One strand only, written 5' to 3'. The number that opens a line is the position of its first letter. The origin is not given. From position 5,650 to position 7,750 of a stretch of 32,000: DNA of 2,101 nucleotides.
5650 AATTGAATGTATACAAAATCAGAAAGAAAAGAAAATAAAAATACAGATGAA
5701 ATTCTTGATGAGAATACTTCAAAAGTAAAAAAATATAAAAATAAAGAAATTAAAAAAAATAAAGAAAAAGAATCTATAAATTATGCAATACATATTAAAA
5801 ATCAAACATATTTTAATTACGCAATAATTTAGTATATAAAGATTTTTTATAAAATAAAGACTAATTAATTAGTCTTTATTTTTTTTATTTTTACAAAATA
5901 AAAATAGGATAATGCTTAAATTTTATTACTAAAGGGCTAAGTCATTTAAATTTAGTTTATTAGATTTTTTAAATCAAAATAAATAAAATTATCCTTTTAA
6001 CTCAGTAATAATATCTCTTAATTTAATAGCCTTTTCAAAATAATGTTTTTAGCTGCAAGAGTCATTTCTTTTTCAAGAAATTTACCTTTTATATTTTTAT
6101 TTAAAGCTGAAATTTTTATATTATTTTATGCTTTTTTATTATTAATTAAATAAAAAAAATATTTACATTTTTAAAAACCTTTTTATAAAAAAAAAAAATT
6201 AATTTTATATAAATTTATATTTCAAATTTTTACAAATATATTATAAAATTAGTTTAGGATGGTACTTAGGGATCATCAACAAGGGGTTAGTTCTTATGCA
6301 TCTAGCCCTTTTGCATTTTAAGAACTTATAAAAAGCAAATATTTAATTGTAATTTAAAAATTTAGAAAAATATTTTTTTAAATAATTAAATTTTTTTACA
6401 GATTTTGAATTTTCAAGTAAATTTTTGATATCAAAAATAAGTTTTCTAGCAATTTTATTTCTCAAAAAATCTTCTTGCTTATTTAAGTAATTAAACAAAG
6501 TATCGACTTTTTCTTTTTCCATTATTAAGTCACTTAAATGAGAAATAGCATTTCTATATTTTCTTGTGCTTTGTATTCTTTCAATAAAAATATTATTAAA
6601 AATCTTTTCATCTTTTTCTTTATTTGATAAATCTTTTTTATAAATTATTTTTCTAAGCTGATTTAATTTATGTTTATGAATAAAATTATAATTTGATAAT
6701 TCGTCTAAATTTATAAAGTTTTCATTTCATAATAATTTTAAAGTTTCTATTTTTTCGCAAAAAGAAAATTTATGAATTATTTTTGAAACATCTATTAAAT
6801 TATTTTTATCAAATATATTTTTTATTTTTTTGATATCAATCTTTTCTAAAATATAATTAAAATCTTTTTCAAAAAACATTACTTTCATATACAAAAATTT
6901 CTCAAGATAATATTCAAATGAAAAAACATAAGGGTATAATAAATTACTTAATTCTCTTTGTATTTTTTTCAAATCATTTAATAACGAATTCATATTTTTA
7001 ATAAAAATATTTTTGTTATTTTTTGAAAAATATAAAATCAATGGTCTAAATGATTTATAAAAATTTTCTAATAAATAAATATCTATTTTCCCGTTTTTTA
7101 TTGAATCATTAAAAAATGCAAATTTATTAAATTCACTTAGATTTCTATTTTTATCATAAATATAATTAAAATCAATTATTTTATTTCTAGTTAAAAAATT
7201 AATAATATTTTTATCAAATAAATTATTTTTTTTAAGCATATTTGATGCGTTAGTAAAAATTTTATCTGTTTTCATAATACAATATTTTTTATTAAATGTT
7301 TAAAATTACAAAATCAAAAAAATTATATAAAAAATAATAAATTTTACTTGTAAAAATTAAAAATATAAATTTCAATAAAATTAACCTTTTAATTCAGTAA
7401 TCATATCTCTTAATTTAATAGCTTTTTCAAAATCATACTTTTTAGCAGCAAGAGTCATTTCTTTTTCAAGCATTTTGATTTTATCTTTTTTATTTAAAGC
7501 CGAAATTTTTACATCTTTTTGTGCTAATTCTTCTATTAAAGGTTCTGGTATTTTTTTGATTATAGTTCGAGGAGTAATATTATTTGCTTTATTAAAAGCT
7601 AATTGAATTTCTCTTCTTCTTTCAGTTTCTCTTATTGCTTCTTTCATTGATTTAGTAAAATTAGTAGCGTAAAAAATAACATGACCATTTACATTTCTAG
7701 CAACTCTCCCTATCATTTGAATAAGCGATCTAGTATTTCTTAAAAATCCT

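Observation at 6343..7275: Orphan 310-aa protein with an RNxxSH (Rx4H) HEPN-type motif, Abi2/AbiD-AbiF-like, as the cassette cargo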

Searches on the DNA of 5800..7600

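Call 99: search_rna_families(source=window, start=5800, end=7600, threshold=evalue, max_evalue=10)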
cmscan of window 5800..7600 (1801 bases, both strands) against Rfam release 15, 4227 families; matches with E-value up to 10: 1.
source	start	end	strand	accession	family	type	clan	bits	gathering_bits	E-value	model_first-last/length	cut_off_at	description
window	6048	6096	-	RF01051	c-di-GMP-I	Cis-reg; riboswitch;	CL00126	18.3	35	1.4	1-87/87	no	c-di-GMP-I riboswitch aptamer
